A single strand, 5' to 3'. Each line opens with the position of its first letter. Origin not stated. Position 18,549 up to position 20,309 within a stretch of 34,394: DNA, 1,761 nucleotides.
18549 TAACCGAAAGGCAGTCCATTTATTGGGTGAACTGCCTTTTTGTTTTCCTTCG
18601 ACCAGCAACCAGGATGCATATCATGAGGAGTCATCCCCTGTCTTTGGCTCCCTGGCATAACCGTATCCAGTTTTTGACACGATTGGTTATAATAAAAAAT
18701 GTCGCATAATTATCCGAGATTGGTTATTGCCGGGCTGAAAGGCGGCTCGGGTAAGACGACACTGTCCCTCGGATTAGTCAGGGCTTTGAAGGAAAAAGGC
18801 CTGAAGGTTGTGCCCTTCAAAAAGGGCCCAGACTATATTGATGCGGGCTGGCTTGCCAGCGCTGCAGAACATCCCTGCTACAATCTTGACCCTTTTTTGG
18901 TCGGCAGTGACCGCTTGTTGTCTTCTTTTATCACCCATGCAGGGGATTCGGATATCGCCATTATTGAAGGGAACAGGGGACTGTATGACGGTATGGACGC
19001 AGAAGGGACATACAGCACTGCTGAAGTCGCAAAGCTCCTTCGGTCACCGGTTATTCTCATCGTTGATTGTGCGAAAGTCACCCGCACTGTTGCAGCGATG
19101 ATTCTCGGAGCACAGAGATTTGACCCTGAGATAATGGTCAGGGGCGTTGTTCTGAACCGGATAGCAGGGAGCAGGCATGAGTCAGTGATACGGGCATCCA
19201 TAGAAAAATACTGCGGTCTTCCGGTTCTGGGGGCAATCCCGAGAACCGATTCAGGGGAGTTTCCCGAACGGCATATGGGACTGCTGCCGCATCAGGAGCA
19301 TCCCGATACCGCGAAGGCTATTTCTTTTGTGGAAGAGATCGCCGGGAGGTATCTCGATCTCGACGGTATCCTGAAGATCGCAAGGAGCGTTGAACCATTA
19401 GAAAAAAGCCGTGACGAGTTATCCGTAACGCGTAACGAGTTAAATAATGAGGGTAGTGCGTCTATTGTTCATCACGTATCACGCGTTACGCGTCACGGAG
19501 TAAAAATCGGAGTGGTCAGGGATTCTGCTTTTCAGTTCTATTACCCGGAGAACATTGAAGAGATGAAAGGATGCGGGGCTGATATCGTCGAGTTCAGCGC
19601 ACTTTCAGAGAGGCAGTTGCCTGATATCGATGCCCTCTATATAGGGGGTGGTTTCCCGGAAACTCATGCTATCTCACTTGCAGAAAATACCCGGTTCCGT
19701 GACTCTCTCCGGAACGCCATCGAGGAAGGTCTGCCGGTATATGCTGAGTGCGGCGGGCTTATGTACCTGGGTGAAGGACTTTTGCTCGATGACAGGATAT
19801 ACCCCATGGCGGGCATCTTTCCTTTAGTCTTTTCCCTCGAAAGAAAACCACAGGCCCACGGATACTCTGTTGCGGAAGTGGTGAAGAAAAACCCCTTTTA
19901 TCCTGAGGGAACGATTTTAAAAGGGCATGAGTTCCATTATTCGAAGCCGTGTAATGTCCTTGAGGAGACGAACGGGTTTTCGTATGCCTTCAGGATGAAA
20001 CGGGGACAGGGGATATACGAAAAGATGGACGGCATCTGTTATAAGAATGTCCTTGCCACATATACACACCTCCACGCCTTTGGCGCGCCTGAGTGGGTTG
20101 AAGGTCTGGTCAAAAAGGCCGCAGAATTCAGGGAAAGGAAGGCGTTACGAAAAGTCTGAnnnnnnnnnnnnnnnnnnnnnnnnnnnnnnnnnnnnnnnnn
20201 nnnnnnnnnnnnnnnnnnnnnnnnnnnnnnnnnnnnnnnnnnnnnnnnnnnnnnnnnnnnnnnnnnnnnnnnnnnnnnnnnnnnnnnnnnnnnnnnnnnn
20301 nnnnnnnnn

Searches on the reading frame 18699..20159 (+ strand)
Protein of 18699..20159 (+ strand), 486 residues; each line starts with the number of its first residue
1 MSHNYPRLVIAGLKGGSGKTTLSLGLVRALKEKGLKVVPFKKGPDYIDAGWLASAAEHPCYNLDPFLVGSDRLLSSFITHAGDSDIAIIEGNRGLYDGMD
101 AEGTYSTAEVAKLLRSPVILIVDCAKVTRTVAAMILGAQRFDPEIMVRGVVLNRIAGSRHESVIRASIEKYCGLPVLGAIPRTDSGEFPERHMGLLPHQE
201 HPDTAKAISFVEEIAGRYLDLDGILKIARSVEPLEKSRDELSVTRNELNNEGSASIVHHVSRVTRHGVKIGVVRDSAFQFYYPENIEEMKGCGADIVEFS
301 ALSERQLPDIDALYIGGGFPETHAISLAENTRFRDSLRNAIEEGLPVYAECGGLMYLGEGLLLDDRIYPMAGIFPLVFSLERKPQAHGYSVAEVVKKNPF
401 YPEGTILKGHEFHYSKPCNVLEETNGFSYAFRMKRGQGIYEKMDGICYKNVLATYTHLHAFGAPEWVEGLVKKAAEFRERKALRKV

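Call 13: search_protein_families(library=pfam, proteins=[window:18699-20159:+])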
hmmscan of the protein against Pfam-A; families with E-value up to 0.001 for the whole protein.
window:18699-20159:+ (486 aa): 4 families
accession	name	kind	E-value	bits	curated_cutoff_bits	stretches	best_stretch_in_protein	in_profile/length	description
PF07685.20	GATase_3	-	1.2e-38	133.1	27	1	269-462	1-193/196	CobB/CobQ-like glutamine amidotransferase domain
PF01656.29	CbiA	-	3.8e-22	79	25.4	1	8-193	1-123/125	CobQ/CobB/MinD/ParA nucleotide binding domain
PF13500.12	AAA_26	-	5.7e-16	59.4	27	2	80-184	95-192/198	AAA domain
PF01174.25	SNO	-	5.1e-06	26.9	27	1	279-361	5-85/188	SNO glutamine amidotransferase family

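Call 14: find_homologous_proteins(query=window:18699-20159:+, max_evalue=1e-50)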
Query window:18699-20159:+ (486 aa): 8000 proteins with E <= 1e-50 among 8000 candidates; the best 120 are listed.
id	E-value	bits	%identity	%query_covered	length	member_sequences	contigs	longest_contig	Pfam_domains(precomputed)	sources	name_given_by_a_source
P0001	0.0e+0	1088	100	99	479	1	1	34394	PF01656.30,PF07685.21,PF13500.13,PF01174.26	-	-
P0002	1.1e-294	995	89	99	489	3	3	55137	PF01656.30,PF07685.21,PF13500.13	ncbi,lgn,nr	ncbi:MAG: cobyrinate a,c-diamide synthase [Nitrospirae bacterium]|nr:cobyrinate a,c-diamide synthase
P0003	9.6e-282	953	89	99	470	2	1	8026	PF01656.30,PF07685.21,PF13500.13,PF01174.26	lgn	-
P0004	1.4e-270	916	85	99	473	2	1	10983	PF01656.30,PF07685.21,PF13500.13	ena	-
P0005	2.4e-265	899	83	100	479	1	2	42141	PF01656.30,PF07685.21,PF13500.13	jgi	jgi:cobyrinic acid a,c-diamide synthase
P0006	4.6e-264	894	83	98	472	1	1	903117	PF01656.30,PF07685.21,PF13500.13,PF01174.26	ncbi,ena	-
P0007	5.0e-258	875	76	99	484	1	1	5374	PF01656.30,PF07685.21,PF13500.13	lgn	-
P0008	2.6e-256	869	79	100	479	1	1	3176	PF01656.30,PF07685.21,PF13500.13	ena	-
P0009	9.4e-255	864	78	98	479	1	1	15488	PF01656.30,PF07685.21,PF13500.13,PF01174.26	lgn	-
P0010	3.1e-254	862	78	100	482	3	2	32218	PF01656.30,PF07685.21,PF13500.13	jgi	jgi:cobyrinic acid a,c-diamide synthase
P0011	1.4e-252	857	78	100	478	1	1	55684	PF01656.30,PF07685.21,PF13500.13,PF01174.26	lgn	-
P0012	3.0e-247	839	75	100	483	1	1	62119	PF01656.30,PF07685.21,PF13500.13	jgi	jgi:cobyrinic acid a,c-diamide synthase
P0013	6.3e-247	838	75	100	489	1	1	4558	PF01656.30,PF07685.21,PF13500.13,PF01174.26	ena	-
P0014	9.7e-247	837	76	98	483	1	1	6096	PF01656.30,PF07685.21,PF13500.13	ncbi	-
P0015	1.9e-240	817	75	100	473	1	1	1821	PF01656.30,PF07685.21,PF13500.13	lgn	-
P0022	6.4e-229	779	67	99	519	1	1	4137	PF01656.30,PF07685.21,PF13500.13,PF01174.26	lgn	-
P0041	1.2e-217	741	70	92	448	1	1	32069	PF01656.30,PF07685.21,PF13500.13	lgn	-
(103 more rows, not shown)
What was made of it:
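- On Cyanobacterial STRR: The organism is Nitrospirota/Thermodesulfovibrionales by its best protein matches (call 14).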

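Call 19: find_related_loci(query=window:18699-20159:+, collection=genome_contigs, flank=10000)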
Query window:18699-20159:+ (486 aa) in genome_contigs; peptide patterns used: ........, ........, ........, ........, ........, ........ (x = any residue, [..] = any of these).
600 stretches matched a pattern (row limit reached: there are more); 596 encode a relative of the query (tblastn E <= 1e-3); the best 80 are kept; 80 distinct loci.
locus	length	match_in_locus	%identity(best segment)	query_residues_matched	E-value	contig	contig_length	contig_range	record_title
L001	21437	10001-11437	64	1-481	0e+0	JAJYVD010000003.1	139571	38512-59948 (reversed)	MAG: Nitrospirae bacterium isolate FK1.bin72 NODE_102_length_139571_cov_15.930345, whole genome shotgun sequence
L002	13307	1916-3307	63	1-484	0e+0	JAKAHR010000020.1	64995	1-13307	MAG: Nitrospirae bacterium isolate WY3.bin121 NODE_609_length_64995_cov_3.668897, whole genome shotgun sequence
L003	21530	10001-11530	58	1-481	0e+0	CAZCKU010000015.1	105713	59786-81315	MAG TPA_asm: uncultured Thermodesulfovibrio sp. isolate binchicken_co269_38 genome assembly, contig: NODE_192_length_105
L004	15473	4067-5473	62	1-481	0e+0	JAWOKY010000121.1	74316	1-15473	MAG: Thermodesulfovibrionales bacterium isolate bin_2_1 c_000016885467, whole genome shotgun sequence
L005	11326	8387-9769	58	1-482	0e+0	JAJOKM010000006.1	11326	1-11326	MAG: Thermodesulfovibrionales bacterium isolate MAG-1293 c_000000000035, whole genome shotgun sequence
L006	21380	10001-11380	58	6-479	0e+0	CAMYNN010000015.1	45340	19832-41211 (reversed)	MAG: Thermodesulfovibrionia bacterium isolate FO_M_Nitrospinota_07.1 genome assembly, contig: scaffold_432, whole genome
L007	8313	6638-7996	57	6-472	0e+0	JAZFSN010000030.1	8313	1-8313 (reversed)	MAG: Thermodesulfovibrionia bacterium isolate BS2bin.1 BS2bin.1_30, whole genome shotgun sequence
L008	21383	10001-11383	59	5-481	0e+0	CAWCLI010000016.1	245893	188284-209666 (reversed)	MAG: Nitrospirota bacterium isolate MFD03726.bin.1.47 genome assembly, contig: contig_78003, whole genome shotgun sequen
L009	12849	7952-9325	57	6-481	0e+0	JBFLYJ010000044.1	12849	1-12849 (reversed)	MAG: Nitrospirota bacterium isolate MAG082 MAG082_44, whole genome shotgun sequence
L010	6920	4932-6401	55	2-480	1e-180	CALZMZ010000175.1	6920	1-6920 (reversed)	MAG: Thermodesulfovibrionia bacterium isolate FO_M_Nitrospirota_06 genome assembly, contig: scaffold_43014, whole genome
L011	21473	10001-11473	56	6-479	7e-179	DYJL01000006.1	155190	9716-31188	MAG TPA_asm: Nitrospira japonica isolate FI88_42_154 Afr_mines_FI88_66_length_155190_cov_67_337048, whole genome shotgun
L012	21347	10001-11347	57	6-474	1e-178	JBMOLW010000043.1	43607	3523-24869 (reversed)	MAG: Nitrospirota bacterium isolate Betzabe_MAG034 MAG034_43, whole genome shotgun sequence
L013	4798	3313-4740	55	1-480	0e+0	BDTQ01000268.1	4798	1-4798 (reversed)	Bacterium BMS3Bbin07 DNA, contig: NODE_135, whole genome shotgun sequence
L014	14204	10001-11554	51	1-485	2e-176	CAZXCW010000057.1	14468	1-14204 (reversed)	MAG TPA_asm: uncultured Nitrospiraceae bacterium isolate SRP323688_co1_259 genome assembly, contig: NODE_6569_length_144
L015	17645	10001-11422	54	1-483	1e-175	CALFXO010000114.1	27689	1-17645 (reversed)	MAG TPA_asm: uncultured Syntrophobacteraceae bacterium isolate SRR3330210_bin.40_CONCOCT_v1.1_MAG genome assembly, conti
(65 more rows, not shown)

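Call 29: find_encoding_contigs(protein=P0002, flank=10000, max_places=3)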
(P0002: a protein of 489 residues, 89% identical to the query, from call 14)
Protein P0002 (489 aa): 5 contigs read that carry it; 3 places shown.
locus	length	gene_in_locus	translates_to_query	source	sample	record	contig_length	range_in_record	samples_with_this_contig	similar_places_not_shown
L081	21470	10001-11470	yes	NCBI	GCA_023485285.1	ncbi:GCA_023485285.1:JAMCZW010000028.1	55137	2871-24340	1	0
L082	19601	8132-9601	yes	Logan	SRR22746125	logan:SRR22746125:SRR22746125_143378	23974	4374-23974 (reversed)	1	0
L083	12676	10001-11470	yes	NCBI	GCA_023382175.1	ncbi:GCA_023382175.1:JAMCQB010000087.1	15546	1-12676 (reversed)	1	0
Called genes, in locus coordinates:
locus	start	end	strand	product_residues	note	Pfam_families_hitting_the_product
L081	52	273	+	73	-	PF13711:DUF4160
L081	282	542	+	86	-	PF10387:DUF2442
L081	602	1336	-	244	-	PF00078:RVT_1, PF00680:RdRP_1 (weak), PF08388:GIIM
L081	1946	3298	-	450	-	PF01565:FAD_binding_4, PF02913:FAD-oxidase_C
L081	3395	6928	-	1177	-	PF02463:SMC_N, PF13175:AAA_15 (weak), PF13304:AAA_21 (weak), PF13476:AAA_23 (weak), PF13555:AAA_29 (weak), PF24161:CCDC39 (faint), PF06470:SMC_hinge, PF13304:AAA_21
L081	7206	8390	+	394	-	PF03460:NIR_SIR_ferr, PF01077:NIR_SIR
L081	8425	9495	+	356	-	PF03460:NIR_SIR_ferr, PF01077:NIR_SIR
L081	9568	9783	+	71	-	PF03962:Mnd1 (faint)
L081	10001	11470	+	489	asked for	PF01656:CbiA, PF13500:AAA_26, PF07685:GATase_3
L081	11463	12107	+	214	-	-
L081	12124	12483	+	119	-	-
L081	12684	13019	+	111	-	PF04358:DsrC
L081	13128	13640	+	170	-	PF14361:RsbRD_N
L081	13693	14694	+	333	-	PF02665:Nitrate_red_gam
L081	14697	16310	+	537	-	PF13183:Fer4_8, PF13237:Fer4_10 (faint), PF13534:Fer4_17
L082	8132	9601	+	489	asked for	PF01656:CbiA, PF13500:AAA_26, PF07685:GATase_3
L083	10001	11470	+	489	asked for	PF01656:CbiA, PF13500:AAA_26, PF07685:GATase_3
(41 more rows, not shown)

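Call 30: find_encoding_contigs(protein=P0006, flank=10000, max_places=2)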
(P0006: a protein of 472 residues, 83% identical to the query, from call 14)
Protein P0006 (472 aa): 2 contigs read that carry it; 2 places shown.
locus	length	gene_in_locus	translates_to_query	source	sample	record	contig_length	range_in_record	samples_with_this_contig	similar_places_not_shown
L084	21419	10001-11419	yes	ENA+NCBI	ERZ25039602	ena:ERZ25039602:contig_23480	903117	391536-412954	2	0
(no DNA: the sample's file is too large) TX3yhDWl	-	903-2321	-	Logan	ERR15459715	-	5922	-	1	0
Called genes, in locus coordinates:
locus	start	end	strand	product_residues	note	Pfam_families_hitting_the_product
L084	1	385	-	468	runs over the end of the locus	PF10396:TrmE_N, PF12631:MnmE_helical, PF00350:Dynamin_N (faint), PF01926:MMR_HSR1, PF02421:FeoB_N, PF04548:AIG1 (weak)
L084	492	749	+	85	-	PF12441:CopG_antitoxin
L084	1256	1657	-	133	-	PF01850:PIN (weak), PF10130:PIN_2 (faint), PF13470:PIN_3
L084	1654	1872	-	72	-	PF01402:RHH_1 (weak)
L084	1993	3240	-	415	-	PF01565:FAD_binding_4, PF02913:FAD-oxidase_C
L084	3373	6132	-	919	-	PF06470:SMC_hinge, PF02463:SMC_N, PF13304:AAA_21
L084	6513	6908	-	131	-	PF02463:SMC_N, PF13175:AAA_15, PF13476:AAA_23, PF13555:AAA_29 (weak), PF13304:AAA_21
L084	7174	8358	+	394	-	PF03460:NIR_SIR_ferr, PF01077:NIR_SIR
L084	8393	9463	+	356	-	PF03460:NIR_SIR_ferr, PF01077:NIR_SIR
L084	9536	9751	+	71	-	PF03962:Mnd1 (faint)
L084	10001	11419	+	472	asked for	PF01656:CbiA, PF13500:AAA_26, PF01174:SNO (weak), PF07685:GATase_3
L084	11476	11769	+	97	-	-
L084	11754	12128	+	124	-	-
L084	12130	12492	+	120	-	-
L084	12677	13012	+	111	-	PF04358:DsrC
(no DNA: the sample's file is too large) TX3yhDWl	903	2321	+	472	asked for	PF01656:CbiA, PF13500:AAA_26, PF01174:SNO (weak), PF07685:GATase_3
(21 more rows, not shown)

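Call 31: find_encoding_contigs(protein=P0005, flank=10000, max_places=1)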
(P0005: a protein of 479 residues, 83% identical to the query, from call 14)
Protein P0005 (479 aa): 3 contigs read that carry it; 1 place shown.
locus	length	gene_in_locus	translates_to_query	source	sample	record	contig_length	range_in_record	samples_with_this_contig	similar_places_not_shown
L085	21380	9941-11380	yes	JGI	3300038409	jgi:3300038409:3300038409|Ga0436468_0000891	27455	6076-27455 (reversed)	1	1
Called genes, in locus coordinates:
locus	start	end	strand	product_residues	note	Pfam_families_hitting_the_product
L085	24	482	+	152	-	-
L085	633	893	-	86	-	-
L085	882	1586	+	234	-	PF01797:Y1_Tnp (weak), PF13384:HTH_23 (faint)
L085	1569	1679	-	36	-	PF01527:HTH_Tnp_1 (weak)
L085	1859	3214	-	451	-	PF01565:FAD_binding_4, PF02913:FAD-oxidase_C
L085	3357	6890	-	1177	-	PF02463:SMC_N, PF13304:AAA_21 (weak), PF13476:AAA_23, PF06470:SMC_hinge, PF13304:AAA_21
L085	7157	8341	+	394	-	PF03460:NIR_SIR_ferr, PF01077:NIR_SIR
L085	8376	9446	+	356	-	PF03460:NIR_SIR_ferr, PF01077:NIR_SIR, PF12838:Fer4_7 (weak), PF25160:LdpA_Fe-S-bd (weak)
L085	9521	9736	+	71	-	-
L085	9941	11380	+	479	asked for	PF01656:CbiA, PF13500:AAA_26, PF07685:GATase_3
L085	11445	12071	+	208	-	PF13646:HEAT_2 (faint)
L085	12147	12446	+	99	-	-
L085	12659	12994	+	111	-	PF04358:DsrC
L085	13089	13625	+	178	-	PF14361:RsbRD_N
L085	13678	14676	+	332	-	PF02665:Nitrate_red_gam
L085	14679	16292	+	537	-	PF13183:Fer4_8, PF13237:Fer4_10 (faint), PF13534:Fer4_17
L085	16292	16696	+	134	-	-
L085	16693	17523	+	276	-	PF13183:Fer4_8 (faint), PF13187:Fer4_9 (faint), PF12838:Fer4_7 (weak), PF13237:Fer4_10 (faint), PF13247:Fer4_11, PF00037:Fer4 (weak), PF12837:Fer4_6 (weak)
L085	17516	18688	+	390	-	PF03916:NrfD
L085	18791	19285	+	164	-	PF00582:Usp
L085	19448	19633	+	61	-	PF00037:Fer4 (weak), PF12837:Fer4_6 (weak), PF13237:Fer4_10, PF13746:Fer4_18 (faint), PF14697:Fer4_21 (weak), PF12838:Fer4_7, PF13187:Fer4_9, PF13484:Fer4_16 (faint)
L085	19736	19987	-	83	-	PF01206:TusA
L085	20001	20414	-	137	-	PF02635:DsrE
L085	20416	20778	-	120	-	PF02635:DsrE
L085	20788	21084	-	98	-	PF04077:DsrH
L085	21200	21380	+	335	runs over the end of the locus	PF12697:Abhydrolase_6 (faint), PF02089:Palm_thioest (weak), PF00561:Abhydrolase_1 (weak), PF07819:PGAP1 (weak), PF24096:DUF7379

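Call 32: find_encoding_contigs(protein=P0009, flank=10000, max_places=1)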
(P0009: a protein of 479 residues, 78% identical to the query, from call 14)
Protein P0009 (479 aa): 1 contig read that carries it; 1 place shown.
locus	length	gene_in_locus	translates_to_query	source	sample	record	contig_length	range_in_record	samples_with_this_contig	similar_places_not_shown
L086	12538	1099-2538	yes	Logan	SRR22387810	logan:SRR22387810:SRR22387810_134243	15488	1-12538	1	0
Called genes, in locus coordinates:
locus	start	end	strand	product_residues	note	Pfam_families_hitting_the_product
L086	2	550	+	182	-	?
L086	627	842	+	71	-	-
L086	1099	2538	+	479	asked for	PF01656:CbiA, PF13500:AAA_26, PF01174:SNO (faint), PF07685:GATase_3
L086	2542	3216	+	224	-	PF13513:HEAT_EZ (faint)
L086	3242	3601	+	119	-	-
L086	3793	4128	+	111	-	PF04358:DsrC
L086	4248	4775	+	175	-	PF14361:RsbRD_N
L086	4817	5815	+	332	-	PF02665:Nitrate_red_gam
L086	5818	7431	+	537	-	PF13183:Fer4_8, PF13237:Fer4_10 (faint), PF13534:Fer4_17, PF02754:CCG (faint)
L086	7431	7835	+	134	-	-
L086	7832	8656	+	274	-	PF13187:Fer4_9 (faint), PF13237:Fer4_10 (faint), PF13247:Fer4_11, PF12838:Fer4_7 (weak), PF12837:Fer4_6 (weak)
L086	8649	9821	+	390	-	PF03916:NrfD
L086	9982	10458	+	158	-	PF00582:Usp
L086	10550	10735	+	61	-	PF12797:Fer4_2 (faint), PF00037:Fer4 (weak), PF12837:Fer4_6 (weak), PF13237:Fer4_10, PF13746:Fer4_18 (faint), PF14697:Fer4_21 (weak), PF12838:Fer4_7, PF13187:Fer4_9, +1 more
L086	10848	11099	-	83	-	PF01206:TusA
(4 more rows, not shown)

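Call 33: find_encoding_contigs(protein=P0012, flank=10000, max_places=1)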
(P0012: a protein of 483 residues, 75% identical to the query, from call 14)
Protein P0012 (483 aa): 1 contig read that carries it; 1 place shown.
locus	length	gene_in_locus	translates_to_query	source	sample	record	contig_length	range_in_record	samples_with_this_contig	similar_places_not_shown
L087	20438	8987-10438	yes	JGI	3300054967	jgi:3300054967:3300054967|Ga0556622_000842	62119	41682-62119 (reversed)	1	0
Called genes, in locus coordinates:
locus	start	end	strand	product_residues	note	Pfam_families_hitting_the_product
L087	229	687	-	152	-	PF14294:DUF4372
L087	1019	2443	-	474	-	PF01565:FAD_binding_4, PF02913:FAD-oxidase_C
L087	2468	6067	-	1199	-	PF02463:SMC_N, PF13175:AAA_15, PF13476:AAA_23, PF13555:AAA_29 (faint), PF13304:AAA_21 (weak), PF24161:CCDC39 (faint), PF06470:SMC_hinge, PF13304:AAA_21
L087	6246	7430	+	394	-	PF03460:NIR_SIR_ferr, PF01077:NIR_SIR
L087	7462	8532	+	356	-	PF03460:NIR_SIR_ferr, PF01077:NIR_SIR, PF12838:Fer4_7 (weak)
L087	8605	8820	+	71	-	-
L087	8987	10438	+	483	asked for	PF01656:CbiA, PF13500:AAA_26, PF07685:GATase_3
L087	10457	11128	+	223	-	-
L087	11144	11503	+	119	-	-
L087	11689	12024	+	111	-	PF04358:DsrC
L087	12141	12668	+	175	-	PF14361:RsbRD_N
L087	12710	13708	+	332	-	PF02665:Nitrate_red_gam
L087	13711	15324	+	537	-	PF13187:Fer4_9 (faint), PF13183:Fer4_8, PF13237:Fer4_10 (faint), PF13534:Fer4_17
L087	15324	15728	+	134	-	-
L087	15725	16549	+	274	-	PF13187:Fer4_9 (faint), PF13237:Fer4_10 (faint), PF13247:Fer4_11, PF12838:Fer4_7 (weak), PF12837:Fer4_6 (weak)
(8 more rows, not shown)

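Call 34: find_encoding_contigs(protein=P0011, flank=10000, max_places=1)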
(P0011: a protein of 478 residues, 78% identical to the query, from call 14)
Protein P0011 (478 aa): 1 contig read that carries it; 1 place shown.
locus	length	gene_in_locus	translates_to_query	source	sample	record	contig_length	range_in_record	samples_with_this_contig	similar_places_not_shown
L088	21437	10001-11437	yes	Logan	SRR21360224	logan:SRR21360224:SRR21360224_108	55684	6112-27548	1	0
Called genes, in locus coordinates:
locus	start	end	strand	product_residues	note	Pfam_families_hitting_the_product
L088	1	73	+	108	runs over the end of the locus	PF12441:CopG_antitoxin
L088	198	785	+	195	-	PF02861:Clp_N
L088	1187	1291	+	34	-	-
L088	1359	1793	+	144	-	PF08821:CGGC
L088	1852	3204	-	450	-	PF01565:FAD_binding_4, PF02913:FAD-oxidase_C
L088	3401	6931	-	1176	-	PF02463:SMC_N, PF13175:AAA_15, PF13304:AAA_21 (weak), PF13476:AAA_23, PF24161:CCDC39 (faint), PF06470:SMC_hinge, PF13304:AAA_21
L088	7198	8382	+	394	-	PF03460:NIR_SIR_ferr (weak), PF01077:NIR_SIR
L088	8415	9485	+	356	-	PF03460:NIR_SIR_ferr, PF01077:NIR_SIR, PF13237:Fer4_10 (weak), PF25160:LdpA_Fe-S-bd (weak)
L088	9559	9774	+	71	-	-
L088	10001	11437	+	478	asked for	PF01656:CbiA, PF13500:AAA_26, PF01174:SNO (weak), PF07685:GATase_3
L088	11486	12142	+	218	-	-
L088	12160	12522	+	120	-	-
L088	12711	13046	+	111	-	PF04358:DsrC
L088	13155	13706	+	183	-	PF14361:RsbRD_N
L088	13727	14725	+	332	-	PF02665:Nitrate_red_gam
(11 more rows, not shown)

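Call 39: search_protein_families(library=pfam, proteins=[L085:882-1586:+, L085:24-482:+, L085:633-893:-], max_evalue=0.01)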
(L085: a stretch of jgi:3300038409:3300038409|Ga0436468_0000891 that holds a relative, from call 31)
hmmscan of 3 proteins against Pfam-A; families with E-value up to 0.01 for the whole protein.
L085:882-1586:+ (234 aa): 9 families
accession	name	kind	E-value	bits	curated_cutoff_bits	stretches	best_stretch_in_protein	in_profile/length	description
PF01797.21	Y1_Tnp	-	6e-07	30.1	23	1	1-64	49-118/121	Transposase IS200 like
PF13384.12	HTH_23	-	2.8e-05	24.2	24.6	1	193-226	9-41/50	Homeodomain-like domain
PF13545.12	HTH_Crp_2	-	0.00029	21.2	27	1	199-228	19-48/70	Crp-like helix-turn-helix domain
PF13518.12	HTH_28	-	0.00032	21.2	25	1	193-229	4-39/52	Helix-turn-helix domain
PF08281.18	Sigma70_r4_2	-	0.00099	19.2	25.7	1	189-221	13-45/54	Sigma-70, region 4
PF01047.28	MarR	-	0.0037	17.6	24.6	1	205-228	20-43/59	MarR family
PF12802.13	MarR_2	-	0.006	17.2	27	0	205-228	23-46/61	MarR family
PF01325.25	Fe_dep_repress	-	0.0092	16.6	26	0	205-228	25-48/60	Iron dependent repressor, N-terminal DNA binding domain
PF04545.22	Sigma70_r4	-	0.0096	15.9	24.1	0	189-224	7-42/50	Sigma-70, region 4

L085:24-482:+ (152 aa): 0 families

L085:633-893:- (86 aa): 0 families
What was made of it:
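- A Y1_Tnp/RAYT-like gene lies next to glcD in relative L085 (calls 31, 39).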

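Call 69: find_encoding_contigs(protein=P0007, flank=10000, max_places=1)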
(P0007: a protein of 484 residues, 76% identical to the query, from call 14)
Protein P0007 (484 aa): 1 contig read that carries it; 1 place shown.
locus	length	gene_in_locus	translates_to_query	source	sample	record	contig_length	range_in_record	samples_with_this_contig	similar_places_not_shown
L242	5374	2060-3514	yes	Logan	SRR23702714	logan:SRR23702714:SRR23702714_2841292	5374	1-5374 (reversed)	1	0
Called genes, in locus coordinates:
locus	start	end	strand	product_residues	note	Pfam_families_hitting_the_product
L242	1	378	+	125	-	?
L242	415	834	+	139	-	-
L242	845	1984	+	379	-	PF00149:Metallophos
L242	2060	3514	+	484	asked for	PF01656:CbiA, PF13500:AAA_26, PF07685:GATase_3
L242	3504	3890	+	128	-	PF02635:DsrE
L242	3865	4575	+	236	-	-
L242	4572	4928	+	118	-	-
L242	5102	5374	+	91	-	?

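Call 70: find_encoding_contigs(protein=P0041, flank=10000, max_places=1)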
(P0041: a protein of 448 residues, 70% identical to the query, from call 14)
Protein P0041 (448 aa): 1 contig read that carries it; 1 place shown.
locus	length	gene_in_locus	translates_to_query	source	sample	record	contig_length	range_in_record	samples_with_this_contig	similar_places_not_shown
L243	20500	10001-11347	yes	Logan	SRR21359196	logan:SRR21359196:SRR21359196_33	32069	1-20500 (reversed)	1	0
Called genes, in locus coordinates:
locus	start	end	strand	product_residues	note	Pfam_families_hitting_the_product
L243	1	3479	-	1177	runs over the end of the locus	PF02463:SMC_N, PF13304:AAA_21, PF13476:AAA_23, PF06470:SMC_hinge, PF13304:AAA_21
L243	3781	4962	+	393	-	PF03460:NIR_SIR_ferr, PF01077:NIR_SIR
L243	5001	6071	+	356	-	PF03460:NIR_SIR_ferr, PF01077:NIR_SIR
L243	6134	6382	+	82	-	-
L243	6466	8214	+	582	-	PF20142:Scaffold, PF01471:PG_binding_1, PF03734:YkuD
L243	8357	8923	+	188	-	PF10518:TAT_signal (faint), PF05951:Peptidase_M15_2, PF08291:Peptidase_M15_3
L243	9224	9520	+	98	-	PF00581:Rhodanese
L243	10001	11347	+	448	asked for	PF01656:CbiA (weak), PF13500:AAA_26, PF07685:GATase_3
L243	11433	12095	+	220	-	-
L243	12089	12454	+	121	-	-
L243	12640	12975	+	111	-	PF04358:DsrC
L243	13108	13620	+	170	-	PF14361:RsbRD_N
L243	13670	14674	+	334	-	PF02665:Nitrate_red_gam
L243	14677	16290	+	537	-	PF13183:Fer4_8, PF13237:Fer4_10 (faint), PF13534:Fer4_17, PF02754:CCG (faint)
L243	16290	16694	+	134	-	-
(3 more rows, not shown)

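Call 71: find_encoding_contigs(protein=P0022, flank=10000, max_places=1)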
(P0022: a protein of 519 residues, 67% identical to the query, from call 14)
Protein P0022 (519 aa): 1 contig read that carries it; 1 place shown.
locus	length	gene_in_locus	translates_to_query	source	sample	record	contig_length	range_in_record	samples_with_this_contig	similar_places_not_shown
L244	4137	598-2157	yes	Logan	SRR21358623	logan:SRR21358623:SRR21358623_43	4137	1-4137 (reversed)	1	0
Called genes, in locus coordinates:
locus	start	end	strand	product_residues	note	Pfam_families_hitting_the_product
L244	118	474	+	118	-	PF21342:SoxA-TsdA_cyt-c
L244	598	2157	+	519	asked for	PF01656:CbiA, PF13500:AAA_26 (weak), PF01174:SNO (weak), PF07685:GATase_3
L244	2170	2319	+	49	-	-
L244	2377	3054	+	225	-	PF13513:HEAT_EZ (faint)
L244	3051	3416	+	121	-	-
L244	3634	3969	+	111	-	PF04358:DsrC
